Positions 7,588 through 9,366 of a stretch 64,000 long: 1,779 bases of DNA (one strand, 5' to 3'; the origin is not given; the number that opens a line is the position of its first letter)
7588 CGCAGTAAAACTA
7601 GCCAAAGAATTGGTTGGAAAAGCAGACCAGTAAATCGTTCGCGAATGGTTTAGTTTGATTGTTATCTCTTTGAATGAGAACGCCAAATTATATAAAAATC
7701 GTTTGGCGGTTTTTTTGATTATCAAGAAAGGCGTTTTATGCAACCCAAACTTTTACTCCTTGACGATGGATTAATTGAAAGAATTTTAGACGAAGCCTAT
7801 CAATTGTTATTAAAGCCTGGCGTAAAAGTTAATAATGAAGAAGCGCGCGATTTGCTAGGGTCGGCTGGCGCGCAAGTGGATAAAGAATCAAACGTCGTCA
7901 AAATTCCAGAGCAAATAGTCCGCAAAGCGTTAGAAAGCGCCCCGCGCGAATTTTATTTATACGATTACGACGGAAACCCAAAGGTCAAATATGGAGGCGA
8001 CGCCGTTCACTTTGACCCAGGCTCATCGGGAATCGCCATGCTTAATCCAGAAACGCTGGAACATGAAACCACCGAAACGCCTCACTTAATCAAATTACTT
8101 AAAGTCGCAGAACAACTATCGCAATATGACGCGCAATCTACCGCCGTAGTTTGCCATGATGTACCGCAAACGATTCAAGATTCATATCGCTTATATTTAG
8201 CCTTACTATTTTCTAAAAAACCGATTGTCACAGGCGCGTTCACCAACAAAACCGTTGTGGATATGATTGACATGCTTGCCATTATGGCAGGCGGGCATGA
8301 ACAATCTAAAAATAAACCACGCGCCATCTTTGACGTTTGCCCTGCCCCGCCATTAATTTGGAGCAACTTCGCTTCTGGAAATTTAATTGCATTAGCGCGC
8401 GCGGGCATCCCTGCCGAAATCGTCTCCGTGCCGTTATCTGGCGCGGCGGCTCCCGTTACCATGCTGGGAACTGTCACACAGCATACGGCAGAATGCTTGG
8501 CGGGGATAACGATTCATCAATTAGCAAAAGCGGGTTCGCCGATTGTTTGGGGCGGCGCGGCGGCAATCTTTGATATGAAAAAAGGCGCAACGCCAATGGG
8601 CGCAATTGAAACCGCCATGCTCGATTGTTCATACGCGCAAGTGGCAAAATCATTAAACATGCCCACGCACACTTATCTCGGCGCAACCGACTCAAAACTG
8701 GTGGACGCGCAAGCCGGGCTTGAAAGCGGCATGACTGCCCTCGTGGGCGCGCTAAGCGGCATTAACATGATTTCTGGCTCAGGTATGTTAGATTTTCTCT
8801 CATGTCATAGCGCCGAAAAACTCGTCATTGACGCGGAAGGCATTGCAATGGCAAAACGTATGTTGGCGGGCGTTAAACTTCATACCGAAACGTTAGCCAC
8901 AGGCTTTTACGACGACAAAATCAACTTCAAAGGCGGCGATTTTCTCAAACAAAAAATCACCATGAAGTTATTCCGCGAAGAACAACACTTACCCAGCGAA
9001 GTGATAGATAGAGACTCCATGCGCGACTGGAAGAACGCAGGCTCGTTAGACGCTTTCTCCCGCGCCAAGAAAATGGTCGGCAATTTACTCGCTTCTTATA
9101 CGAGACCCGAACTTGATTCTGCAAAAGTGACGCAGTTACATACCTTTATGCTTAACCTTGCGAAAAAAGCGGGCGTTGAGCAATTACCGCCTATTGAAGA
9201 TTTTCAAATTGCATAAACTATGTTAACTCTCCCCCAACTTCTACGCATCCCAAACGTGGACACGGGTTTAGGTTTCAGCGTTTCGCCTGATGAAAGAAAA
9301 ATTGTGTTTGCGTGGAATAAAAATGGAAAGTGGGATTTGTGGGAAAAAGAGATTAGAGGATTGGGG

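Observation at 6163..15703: Corrinoid methyltransferase locus with two non-Pyl MttB paralogues interleaved with an S9 peptidase, an M20 aminoacylase and a secreted hydrolase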

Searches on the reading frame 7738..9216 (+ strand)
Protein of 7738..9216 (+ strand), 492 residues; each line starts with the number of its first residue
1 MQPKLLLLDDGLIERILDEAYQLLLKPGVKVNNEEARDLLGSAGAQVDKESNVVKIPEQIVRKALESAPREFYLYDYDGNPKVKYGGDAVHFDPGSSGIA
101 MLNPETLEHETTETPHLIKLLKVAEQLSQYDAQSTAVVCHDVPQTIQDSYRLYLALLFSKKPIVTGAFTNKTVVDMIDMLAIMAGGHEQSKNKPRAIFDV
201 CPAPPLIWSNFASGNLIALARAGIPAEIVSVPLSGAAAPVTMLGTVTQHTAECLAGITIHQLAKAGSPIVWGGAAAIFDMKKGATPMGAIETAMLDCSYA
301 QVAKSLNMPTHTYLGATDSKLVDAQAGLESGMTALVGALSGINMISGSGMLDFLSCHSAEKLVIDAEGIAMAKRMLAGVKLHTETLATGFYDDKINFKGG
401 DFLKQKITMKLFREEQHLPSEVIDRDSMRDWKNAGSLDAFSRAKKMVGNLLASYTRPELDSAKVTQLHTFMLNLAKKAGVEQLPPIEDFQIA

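Call 3: search_protein_families(library=pfam, proteins=[window:7738-9216:+])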
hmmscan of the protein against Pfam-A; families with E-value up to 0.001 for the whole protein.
window:7738-9216:+ (492 aa): 1 family
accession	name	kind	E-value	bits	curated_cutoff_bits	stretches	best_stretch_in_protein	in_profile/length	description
PF06253.16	MTTB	-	6.9e-85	285.4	25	1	3-472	29-493/500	Trimethylamine methyltransferase (MTTB)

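Call 4: search_protein_families(library=ncbifam, proteins=[window:7738-9216:+])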
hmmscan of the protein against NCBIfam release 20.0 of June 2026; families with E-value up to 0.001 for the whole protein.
window:7738-9216:+ (492 aa): 1 family
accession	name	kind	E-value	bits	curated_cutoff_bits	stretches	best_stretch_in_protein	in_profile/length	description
TIGR02369.2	trimeth_pyl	equivalog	2.1e-109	366.1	525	1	10-469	8-463/469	[trimethylamine--corrinoid protein] Co-methyltransferase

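Call 9: list_cluster_members(proteins=[window:7738-9216:+, window:9220-10977:+, window:11027-12445:+, window:12504-13661:+, window:14627-15703:+, window:18932-19984:+])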
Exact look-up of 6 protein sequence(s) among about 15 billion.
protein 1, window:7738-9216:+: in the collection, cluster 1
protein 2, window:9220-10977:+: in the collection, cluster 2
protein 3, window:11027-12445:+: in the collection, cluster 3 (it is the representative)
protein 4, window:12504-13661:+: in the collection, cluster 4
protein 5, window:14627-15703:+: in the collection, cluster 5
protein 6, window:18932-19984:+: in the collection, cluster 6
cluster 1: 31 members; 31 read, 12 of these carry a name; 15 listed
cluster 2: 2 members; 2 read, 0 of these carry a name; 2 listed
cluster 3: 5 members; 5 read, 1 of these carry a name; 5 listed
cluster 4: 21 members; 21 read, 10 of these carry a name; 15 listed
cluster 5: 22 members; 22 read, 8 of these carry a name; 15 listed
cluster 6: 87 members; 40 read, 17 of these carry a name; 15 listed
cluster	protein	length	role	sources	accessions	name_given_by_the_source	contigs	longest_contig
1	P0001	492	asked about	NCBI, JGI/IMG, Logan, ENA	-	-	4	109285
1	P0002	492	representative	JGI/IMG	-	-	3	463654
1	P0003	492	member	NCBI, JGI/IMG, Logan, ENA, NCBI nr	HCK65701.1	MAG TPA: hypothetical protein DHW49_05500 [Anaerolineae bacterium] | hypothetical protein [Anaerolineae bacterium]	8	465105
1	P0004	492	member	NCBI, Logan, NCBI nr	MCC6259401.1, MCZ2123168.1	MAG: trimethylamine methyltransferase family protein [Anaerolineales bacterium] | trimethylamine methyltransferase family protein [Anaerolineales bacterium]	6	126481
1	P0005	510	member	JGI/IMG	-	trimethylamine--corrinoid protein Co-methyltransferase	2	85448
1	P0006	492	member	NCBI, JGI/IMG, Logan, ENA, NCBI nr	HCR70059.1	MAG TPA: hypothetical protein DIW23_01325 [Anaerolineae bacterium] | hypothetical protein [Anaerolineae bacterium]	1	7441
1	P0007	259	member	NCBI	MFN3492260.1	MAG: trimethylamine methyltransferase family protein, partial [Anaerolineales bacterium]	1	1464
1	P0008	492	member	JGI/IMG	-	trimethylamine---corrinoid protein Co-methyltransferase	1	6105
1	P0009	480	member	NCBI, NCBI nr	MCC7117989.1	MAG: trimethylamine methyltransferase family protein, partial [Anaerolineales bacterium] | trimethylamine methyltransferase family protein [Anaerolineales bacterium]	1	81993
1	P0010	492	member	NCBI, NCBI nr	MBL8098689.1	MAG: trimethylamine methyltransferase family protein [Anaerolineales bacterium] | trimethylamine methyltransferase family protein [Anaerolineales bacterium]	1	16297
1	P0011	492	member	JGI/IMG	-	trimethylamine---corrinoid protein Co-methyltransferase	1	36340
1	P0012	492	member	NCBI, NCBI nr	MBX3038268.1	MAG: trimethylamine methyltransferase family protein [Anaerolineales bacterium] | trimethylamine methyltransferase family protein [Anaerolineales bacterium]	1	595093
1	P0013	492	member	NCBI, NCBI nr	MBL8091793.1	MAG: trimethylamine methyltransferase family protein [Anaerolineales bacterium] | trimethylamine methyltransferase family protein [Anaerolineales bacterium]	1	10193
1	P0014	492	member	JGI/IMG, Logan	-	trimethylamine--corrinoid protein Co-methyltransferase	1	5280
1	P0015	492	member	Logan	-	-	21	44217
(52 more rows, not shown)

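Call 10: search_solved_structures(query=window:7738-9216:+, max_evalue=0.00001)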
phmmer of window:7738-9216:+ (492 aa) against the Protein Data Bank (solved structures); distinct sequences matched with E-value up to 0.00001: 5.
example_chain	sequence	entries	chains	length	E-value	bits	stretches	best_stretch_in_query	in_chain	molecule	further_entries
7xcl_A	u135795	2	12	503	3.4e-60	207.3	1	20-461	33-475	Trimethylamine methyltransferase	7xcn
7xcm_A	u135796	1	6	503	4e-60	207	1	20-461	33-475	Trimethylamine methyltransferase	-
9yce_A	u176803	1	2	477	1.2e-52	182.4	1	1-480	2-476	Glycine betaine methyltransferase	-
2qne_A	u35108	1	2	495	2e-52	181.7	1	3-480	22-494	Putative methyltransferase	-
4yyc_A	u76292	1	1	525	1.1e-34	123.2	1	14-471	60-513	Putative trimethylamine methyltransferase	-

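Call 20: search_solved_structures(query=window:7738-9216:+, max_evalue=1e-40, show_alignments=3)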
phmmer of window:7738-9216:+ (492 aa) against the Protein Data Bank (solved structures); distinct sequences matched with E-value up to 1e-40: 4.
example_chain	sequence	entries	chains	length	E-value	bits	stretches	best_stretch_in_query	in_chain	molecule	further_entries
7xcl_A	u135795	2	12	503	3.4e-60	207.3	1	20-461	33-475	Trimethylamine methyltransferase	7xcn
7xcm_A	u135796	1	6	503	4e-60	207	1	20-461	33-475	Trimethylamine methyltransferase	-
9yce_A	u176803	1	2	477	1.2e-52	182.4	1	1-480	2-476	Glycine betaine methyltransferase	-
2qne_A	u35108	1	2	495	2e-52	181.7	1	3-480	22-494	Putative methyltransferase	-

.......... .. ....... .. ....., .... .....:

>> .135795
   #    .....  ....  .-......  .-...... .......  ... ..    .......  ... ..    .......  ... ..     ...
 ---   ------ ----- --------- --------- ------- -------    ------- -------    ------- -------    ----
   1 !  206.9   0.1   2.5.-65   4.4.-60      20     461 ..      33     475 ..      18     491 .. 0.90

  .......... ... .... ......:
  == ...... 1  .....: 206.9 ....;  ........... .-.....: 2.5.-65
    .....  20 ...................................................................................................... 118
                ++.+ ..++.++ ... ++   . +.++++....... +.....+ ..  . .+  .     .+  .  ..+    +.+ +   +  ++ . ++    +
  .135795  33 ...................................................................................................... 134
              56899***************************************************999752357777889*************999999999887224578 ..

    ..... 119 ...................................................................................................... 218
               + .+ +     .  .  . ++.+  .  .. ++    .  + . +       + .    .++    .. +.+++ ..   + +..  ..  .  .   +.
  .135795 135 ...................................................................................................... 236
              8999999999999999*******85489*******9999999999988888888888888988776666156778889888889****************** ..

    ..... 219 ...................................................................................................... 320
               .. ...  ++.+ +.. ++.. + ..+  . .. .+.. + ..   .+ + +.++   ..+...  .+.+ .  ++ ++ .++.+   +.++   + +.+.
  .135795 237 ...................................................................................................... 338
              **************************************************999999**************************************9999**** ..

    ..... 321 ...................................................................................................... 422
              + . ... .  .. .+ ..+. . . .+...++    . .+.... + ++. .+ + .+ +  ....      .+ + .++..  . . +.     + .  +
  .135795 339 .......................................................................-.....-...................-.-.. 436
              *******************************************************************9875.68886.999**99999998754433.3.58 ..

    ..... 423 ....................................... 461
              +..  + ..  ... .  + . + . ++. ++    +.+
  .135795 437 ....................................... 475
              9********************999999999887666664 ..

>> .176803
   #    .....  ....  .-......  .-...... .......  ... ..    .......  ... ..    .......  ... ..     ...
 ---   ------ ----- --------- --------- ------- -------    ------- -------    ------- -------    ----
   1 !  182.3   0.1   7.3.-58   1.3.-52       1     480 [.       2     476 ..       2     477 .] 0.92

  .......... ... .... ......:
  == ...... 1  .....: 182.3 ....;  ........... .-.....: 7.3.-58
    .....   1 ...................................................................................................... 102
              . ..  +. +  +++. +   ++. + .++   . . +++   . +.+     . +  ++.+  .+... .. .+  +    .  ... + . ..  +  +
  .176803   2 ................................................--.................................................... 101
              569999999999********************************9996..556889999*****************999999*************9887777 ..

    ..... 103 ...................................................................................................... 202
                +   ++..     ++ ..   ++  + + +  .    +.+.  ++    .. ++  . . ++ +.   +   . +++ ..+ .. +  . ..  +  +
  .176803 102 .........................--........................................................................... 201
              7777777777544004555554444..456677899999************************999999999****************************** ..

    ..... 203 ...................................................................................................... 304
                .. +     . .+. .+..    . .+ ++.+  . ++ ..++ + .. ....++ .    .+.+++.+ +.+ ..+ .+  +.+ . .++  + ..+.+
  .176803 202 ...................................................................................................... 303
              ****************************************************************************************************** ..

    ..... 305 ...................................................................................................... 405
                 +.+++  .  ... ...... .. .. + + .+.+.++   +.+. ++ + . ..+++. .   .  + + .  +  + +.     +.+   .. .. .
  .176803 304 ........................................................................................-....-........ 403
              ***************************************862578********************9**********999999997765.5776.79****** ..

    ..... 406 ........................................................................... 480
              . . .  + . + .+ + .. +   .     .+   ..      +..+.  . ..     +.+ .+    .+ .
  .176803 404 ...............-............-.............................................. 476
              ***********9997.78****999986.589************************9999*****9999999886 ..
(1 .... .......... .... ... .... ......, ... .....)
